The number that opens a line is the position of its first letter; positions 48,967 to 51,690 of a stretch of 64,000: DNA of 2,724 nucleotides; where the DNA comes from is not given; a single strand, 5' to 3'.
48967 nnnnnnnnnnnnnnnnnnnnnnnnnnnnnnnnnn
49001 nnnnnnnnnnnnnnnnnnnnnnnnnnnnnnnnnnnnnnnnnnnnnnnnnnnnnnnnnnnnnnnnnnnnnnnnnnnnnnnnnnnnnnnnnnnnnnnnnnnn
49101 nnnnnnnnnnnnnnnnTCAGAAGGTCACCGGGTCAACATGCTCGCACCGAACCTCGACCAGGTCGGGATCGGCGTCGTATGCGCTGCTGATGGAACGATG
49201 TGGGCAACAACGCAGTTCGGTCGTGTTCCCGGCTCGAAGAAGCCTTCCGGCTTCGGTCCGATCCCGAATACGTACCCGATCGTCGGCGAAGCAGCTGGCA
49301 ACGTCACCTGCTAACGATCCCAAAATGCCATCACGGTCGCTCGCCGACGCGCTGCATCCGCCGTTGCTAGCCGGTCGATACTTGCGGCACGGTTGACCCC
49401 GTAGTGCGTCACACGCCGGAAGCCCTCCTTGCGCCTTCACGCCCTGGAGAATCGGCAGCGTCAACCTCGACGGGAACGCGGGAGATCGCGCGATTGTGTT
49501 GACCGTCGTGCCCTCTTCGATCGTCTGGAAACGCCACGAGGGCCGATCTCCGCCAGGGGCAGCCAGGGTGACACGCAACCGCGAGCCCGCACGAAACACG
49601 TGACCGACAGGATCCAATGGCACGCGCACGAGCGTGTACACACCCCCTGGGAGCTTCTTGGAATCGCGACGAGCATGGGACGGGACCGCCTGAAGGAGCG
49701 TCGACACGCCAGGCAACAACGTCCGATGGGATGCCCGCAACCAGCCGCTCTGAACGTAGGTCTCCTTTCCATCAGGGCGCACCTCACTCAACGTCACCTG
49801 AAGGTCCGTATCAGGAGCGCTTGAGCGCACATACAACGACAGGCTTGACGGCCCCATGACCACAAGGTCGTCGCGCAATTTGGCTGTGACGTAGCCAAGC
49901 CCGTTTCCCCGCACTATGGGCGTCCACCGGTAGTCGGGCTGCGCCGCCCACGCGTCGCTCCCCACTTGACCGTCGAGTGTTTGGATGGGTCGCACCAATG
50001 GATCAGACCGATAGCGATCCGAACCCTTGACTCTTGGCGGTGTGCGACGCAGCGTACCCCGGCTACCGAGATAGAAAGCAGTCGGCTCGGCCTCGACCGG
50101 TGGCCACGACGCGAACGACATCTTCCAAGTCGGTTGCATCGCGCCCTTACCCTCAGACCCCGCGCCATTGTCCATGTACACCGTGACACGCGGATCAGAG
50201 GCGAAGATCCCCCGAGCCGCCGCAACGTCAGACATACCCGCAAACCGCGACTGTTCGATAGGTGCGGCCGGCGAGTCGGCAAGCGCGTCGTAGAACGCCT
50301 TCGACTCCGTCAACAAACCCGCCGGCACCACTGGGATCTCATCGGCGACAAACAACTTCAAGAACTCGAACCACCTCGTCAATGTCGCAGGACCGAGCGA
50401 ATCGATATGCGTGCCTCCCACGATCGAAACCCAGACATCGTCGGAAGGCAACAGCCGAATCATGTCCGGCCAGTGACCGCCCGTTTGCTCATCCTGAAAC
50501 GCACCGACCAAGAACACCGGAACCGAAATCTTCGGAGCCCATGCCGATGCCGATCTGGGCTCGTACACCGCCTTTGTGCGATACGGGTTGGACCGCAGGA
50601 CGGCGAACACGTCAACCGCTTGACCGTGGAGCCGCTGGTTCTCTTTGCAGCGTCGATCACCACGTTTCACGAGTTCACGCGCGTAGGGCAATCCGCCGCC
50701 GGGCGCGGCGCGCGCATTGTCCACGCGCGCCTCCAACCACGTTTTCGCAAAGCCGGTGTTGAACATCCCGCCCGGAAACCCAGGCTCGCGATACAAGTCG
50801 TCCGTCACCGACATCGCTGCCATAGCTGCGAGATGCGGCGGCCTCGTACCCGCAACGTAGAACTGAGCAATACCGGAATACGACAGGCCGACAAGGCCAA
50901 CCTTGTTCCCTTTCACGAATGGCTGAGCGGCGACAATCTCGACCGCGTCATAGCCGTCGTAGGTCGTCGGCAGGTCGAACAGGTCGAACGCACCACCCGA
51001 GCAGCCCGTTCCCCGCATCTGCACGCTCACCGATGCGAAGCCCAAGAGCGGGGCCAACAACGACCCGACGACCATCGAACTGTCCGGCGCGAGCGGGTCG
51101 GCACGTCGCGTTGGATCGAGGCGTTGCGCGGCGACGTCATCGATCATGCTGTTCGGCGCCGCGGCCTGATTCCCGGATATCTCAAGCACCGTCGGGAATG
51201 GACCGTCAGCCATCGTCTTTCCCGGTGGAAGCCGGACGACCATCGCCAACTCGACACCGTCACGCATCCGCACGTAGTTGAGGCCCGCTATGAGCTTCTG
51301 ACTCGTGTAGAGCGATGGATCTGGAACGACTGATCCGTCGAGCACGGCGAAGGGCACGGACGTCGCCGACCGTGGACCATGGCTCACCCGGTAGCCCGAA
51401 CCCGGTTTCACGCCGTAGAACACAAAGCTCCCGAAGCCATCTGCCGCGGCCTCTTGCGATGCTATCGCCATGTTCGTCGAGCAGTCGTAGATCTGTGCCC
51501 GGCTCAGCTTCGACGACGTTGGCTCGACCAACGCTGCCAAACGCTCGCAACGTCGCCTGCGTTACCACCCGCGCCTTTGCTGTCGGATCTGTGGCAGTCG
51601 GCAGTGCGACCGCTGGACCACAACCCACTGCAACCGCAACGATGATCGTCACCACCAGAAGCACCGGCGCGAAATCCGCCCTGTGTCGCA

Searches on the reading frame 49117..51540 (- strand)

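Call 24: search_protein_families(library=pfam, proteins=[window:49117-51540:-])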
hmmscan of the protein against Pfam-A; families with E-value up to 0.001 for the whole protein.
window:49117-51540:- (807 aa): 2 families
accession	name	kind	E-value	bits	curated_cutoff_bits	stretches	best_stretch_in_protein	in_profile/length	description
PF08530.16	PepX_C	-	6.2e-30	105.2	22.5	1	447-693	4-216/217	X-Pro dipeptidyl-peptidase C-terminal non-catalytic domain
PF02129.25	Peptidase_S15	-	8.1e-26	91.7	23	1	94-357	1-240/262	X-Pro dipeptidyl-peptidase (S15 family)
